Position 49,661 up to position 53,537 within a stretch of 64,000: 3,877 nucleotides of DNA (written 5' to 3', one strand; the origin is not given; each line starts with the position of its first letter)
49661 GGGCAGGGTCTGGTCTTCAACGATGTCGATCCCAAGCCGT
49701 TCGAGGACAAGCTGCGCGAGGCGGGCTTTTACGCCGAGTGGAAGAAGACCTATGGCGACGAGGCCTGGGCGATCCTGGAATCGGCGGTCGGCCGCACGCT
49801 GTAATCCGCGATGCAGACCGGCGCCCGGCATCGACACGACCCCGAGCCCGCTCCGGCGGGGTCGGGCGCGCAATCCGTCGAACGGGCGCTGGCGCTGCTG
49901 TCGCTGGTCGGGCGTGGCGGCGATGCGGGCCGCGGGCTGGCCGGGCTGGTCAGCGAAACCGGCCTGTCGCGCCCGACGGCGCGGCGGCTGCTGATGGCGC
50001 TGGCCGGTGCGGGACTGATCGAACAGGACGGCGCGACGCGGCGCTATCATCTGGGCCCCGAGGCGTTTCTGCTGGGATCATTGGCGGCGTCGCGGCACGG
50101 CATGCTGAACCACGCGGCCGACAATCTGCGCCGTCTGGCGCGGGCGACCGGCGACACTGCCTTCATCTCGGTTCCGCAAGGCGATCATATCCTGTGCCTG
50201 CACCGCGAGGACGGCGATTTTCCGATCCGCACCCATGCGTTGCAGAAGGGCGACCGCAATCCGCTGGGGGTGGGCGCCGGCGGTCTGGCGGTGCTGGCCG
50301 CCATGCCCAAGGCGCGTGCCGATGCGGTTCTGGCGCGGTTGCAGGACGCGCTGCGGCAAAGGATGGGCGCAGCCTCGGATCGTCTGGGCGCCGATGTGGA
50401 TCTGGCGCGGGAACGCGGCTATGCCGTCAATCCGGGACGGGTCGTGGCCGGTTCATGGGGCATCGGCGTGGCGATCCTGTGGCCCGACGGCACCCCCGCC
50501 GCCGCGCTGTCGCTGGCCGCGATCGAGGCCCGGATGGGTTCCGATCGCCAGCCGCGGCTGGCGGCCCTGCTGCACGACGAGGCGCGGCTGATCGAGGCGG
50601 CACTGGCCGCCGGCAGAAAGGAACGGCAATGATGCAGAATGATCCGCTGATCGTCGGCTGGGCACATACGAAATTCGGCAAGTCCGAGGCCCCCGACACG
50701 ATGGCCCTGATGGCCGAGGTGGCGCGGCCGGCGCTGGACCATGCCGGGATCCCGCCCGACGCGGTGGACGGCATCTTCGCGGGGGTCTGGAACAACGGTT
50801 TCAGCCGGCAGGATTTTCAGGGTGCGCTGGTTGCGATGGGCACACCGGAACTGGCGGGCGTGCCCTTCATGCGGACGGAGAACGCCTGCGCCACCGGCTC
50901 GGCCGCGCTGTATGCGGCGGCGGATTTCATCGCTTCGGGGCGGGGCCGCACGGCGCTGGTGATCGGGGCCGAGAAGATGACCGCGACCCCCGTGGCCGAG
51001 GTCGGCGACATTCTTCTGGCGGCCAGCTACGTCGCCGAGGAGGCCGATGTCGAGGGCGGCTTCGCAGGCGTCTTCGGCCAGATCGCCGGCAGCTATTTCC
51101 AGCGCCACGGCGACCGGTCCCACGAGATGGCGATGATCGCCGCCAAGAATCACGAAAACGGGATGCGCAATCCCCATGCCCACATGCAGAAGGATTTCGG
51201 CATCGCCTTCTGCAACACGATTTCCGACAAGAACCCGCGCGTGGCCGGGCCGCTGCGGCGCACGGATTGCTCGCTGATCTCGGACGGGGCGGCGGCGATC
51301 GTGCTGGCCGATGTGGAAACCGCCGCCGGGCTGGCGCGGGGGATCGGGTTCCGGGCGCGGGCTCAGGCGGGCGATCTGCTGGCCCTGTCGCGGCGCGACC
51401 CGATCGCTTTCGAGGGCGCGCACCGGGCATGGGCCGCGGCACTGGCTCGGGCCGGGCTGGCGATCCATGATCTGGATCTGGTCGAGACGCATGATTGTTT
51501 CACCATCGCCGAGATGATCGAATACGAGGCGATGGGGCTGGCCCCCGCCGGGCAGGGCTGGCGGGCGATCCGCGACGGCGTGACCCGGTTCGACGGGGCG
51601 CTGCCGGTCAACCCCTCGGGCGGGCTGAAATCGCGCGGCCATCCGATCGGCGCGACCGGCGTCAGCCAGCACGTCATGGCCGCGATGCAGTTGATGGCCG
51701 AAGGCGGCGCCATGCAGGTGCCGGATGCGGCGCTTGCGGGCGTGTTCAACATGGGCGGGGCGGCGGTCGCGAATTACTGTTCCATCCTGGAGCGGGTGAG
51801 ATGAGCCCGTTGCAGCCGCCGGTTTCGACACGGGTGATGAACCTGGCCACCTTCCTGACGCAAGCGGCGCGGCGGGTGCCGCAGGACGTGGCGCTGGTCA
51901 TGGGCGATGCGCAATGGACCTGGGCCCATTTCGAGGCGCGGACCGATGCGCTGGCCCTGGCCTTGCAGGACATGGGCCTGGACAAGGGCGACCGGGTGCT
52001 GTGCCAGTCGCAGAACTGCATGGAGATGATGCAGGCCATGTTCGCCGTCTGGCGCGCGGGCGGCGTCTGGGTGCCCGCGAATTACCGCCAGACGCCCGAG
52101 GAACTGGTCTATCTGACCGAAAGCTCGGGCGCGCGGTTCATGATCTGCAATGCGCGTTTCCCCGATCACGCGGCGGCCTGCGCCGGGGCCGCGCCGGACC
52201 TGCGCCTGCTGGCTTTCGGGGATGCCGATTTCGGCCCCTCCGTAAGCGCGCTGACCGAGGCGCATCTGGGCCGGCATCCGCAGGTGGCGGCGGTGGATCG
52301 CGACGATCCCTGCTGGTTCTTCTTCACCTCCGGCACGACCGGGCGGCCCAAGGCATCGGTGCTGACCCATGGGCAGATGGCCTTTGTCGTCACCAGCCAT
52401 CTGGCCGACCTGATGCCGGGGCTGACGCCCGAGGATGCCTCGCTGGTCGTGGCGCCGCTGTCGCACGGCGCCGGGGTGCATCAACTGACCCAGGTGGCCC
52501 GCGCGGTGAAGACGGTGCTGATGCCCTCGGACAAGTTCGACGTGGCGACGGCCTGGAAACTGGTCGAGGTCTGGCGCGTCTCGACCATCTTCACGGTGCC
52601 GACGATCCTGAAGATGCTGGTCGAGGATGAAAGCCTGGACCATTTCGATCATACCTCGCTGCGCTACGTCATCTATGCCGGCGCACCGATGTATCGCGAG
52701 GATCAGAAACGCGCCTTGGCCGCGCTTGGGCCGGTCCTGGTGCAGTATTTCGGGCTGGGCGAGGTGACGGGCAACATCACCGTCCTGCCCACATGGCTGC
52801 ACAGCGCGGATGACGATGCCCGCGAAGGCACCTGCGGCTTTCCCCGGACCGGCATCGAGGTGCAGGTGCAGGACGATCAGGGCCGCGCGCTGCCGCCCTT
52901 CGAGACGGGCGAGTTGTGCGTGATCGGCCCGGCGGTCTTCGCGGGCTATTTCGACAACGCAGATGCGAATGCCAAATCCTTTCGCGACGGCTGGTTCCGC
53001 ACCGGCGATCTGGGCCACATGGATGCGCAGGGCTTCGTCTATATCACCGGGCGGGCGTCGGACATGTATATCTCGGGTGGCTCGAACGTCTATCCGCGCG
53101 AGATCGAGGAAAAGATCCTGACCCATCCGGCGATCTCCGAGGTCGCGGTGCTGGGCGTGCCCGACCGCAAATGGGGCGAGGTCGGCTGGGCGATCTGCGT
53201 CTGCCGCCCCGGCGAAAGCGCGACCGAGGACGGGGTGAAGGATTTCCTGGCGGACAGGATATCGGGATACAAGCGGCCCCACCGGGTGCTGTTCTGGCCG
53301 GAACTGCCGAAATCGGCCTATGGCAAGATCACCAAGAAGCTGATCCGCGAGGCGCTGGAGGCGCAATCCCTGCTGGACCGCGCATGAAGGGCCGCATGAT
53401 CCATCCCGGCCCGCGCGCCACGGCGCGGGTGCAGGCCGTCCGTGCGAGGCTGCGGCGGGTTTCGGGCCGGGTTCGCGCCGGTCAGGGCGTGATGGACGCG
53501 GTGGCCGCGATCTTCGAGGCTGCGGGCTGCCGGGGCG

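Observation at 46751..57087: Uncharacterised CoA-dependent acid catabolism: TRAP, acyl-CoA ligase, SCP2-type thiolase, tandem PPC protein and SDR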

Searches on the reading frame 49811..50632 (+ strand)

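Call 5: search_protein_families(library=pfam, proteins=[window:49811-50632:+])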
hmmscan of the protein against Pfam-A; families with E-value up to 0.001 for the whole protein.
window:49811-50632:+ (273 aa): 3 families
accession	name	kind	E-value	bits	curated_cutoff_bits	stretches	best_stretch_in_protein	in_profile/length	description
PF01614.24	IclR_C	-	4.1e-14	53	24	1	93-261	4-172/174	Bacterial transcriptional regulator IclR C-terminal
PF09339.16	HTH_IclR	-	1.3e-09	38.1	22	1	22-74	1-52/52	IclR helix-turn-helix domain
PF25213.1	HVO_A0261_N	-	0.00058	20.1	35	0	45-82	29-64/86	HVO_A0261 N-terminal domain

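Call 6: search_protein_families(library=ncbifam, proteins=[window:49811-50632:+])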
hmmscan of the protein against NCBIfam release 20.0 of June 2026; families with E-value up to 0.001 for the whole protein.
window:49811-50632:+ (273 aa): 8 families
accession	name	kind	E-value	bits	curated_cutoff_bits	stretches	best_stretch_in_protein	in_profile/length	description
NF045644.1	TransRegBhcR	equivalog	2.5e-33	115.5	350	1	16-266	18-266/267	HTH-type transcriptional regulator BhcR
TIGR02431.1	pcaR_pcaU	subfamily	2.5e-21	76.1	284.75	1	21-245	6-227/248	beta-ketoadipate pathway transcriptional regulators, PcaR/PcaU/PobR family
NF011671.1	PRK15090.1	equivalog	4.7e-20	71.9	275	1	20-265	10-253/256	DNA-binding transcriptional regulator KdgR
NF007548.0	PRK10163.1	equivalog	1.8e-17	63.3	406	1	14-266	15-266/271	HTH-type transcriptional repressor AllR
NF008601.2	PRK11569.1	equivalog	3.6e-15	55.9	380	1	7-264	13-271/276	glyoxylate bypass operon transcriptional repressor IclR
NF007342.0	PRK09834.1-4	equivalog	3.9e-08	32.6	251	1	19-221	10-212/263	DNA-binding transcriptional regulator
NF007341.0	PRK09834.1-3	equivalog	2.1e-05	23.8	269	1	24-238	11-230/274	DNA-binding transcriptional regulator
NF007339.0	PRK09834.1-1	equivalog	0.00027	20.3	299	1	16-243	16-243/271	DNA-binding transcriptional regulator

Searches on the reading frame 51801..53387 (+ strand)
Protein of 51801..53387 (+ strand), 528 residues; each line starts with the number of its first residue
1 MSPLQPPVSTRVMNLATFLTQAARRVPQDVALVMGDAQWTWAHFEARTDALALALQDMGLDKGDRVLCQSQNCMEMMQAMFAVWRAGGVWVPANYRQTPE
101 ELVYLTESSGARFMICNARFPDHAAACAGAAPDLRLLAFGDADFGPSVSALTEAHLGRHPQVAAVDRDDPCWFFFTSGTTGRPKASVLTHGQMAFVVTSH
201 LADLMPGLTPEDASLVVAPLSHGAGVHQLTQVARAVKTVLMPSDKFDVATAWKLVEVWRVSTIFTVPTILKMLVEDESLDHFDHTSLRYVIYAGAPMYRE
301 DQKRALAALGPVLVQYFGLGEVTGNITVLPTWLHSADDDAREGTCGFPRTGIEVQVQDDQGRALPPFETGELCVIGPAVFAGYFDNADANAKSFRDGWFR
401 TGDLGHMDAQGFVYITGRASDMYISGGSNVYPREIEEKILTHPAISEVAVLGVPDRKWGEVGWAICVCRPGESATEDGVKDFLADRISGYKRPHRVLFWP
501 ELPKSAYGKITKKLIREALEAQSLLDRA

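Call 5: search_protein_families(library=pfam, proteins=[window:51801-53387:+])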
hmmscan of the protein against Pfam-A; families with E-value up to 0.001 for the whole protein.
window:51801-53387:+ (528 aa): 2 families
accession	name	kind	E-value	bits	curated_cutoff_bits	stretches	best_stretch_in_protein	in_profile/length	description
PF00501.34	AMP-binding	-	5.6e-79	266.1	29.9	1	20-384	2-384/384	AMP-binding enzyme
PF13193.12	AMP-binding_C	-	2.9e-18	67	24.5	1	434-509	1-76/76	AMP-binding enzyme C-terminal domain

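Call 6: search_protein_families(library=ncbifam, proteins=[window:51801-53387:+])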
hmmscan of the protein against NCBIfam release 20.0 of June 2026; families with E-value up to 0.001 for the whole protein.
window:51801-53387:+ (528 aa): 107 families (the best 25 are shown)
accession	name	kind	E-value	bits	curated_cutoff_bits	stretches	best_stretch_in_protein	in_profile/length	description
NF005676.0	PRK07470.1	equivalog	1.5e-269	895.2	774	1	7-526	14-536/544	acyl-CoA synthetase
NF004837.0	PRK06187.1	subfamily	4.5e-122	408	476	1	11-522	6-525/531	long-chain-fatty-acid--CoA ligase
NF006182.0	PRK08316.1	subfamily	8.3e-98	328.1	663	1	11-521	9-519/523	fatty acyl-CoA synthetase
NF005307.0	PRK06839.1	equivalog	7e-91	305.3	748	1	14-517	3-491/496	o-succinylbenzoate--CoA ligase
NF005801.1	PRK07656.1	equivalog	2.1e-90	303.8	657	1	18-516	6-500/500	FadD3 family acyl-CoA ligase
NF005702.0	PRK07514.1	subfamily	4.2e-90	302.5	558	1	14-520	4-501/506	malonyl-CoA synthase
NF009233.0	PRK12583.1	subfamily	4.5e-88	296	832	2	161-518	194-549/558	fatty acid CoA ligase family protein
NF052580.1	Str24CoAsynCasG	equivalog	5.9e-84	282.4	750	1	9-515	37-546/548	steroid-24-oyl-CoA synthetase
NF002966.0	PRK03640.1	equivalog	1.3e-83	281.2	556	1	14-520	3-481/483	o-succinylbenzoate--CoA ligase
NF004797.0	PRK06145.1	equivalog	2.4e-81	273.6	850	1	13-522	2-498/499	acyl-CoA synthetase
NF006181.0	PRK08314.1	subfamily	3.8e-78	263.1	705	2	157-520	193-555/563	long-chain-fatty-acid--CoA ligase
NF005857.1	PRK07786.1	exception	6.3e-77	259.2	733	1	7-517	3-510/513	fatty-acid--CoA ligase FadD5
NF006572.0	PRK09088.1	equivalog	9.4e-77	258.7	696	1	22-521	10-489/491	acyl-CoA synthetase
NF004511.1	PRK05852.1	equivalog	9.8e-77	258.7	650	1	16-517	2-502/505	FadD7 family fatty acid--CoA ligase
NF009071.0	PRK12406.1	subfamily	1.3e-76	258.1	701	1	31-519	5-502/510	acyl-CoA synthetase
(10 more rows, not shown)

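Call 25: search_solved_structures(query=window:51801-53387:+, max_evalue=1e-40)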
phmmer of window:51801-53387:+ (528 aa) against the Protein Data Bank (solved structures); distinct sequences matched with E-value up to 1e-40: 59.
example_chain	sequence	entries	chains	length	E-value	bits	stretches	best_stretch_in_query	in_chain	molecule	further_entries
8weu_A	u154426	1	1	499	1.4e-74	255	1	14-517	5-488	Fatty-acyl-CoA synthase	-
8wev_A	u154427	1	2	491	1.9e-74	254.5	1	14-516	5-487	Feruloyl-CoA Synthetase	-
3ivr_A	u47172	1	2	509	9.2e-67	229.2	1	15-518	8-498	Putative long-chain-fatty-acid CoA ligase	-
8r2q_A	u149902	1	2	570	1.7e-66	228.3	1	5-516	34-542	Probable fatty-acid-CoA ligase FadD5 (Fatty-acid-CoA synthetase) (Fatty-acid-CoA synthase)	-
3r44_A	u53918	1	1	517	7.4e-65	222.9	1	12-520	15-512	fatty acyl CoA synthetase FADD13 (FATTY-ACYL-CoA SYNTHETASE)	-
5x8f_A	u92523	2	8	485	3.3e-62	214.2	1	17-521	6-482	2-succinylbenzoate--CoA ligase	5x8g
4gxq_A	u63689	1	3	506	3.8e-62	213.9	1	35-518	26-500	Malonyl CoA synthetase, Benzoate-CoA ligase Chimeric protein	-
4fuq_A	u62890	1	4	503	5.1e-62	213.5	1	35-518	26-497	Malonyl CoA synthetase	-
4fut_A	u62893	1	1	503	3.7e-61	210.7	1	35-518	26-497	Malonyl CoA synthetase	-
5buq_A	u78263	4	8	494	4.1e-61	210.5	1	17-522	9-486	2-succinylbenzoate--CoA ligase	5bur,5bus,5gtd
4gxr_A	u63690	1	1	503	2.1e-60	208.2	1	35-518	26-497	Malonyl CoA synthetase, Benzoate-CoA ligase Chimeric protein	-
3a9u_A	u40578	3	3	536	1.5e-58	202.1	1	35-519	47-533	4-coumarate--CoA ligase | 4-coumarate:CoA ligase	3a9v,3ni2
8ivi_A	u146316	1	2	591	4.4e-58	200.5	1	19-517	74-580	Medium/long-chain-fatty-acid--CoA ligase FadD8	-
5u95_A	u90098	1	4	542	2e-57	198.3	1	39-521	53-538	4-coumarate--CoA ligase 2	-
5bsm_A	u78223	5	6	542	2.8e-57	197.9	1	39-521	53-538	4-coumarate--CoA ligase 2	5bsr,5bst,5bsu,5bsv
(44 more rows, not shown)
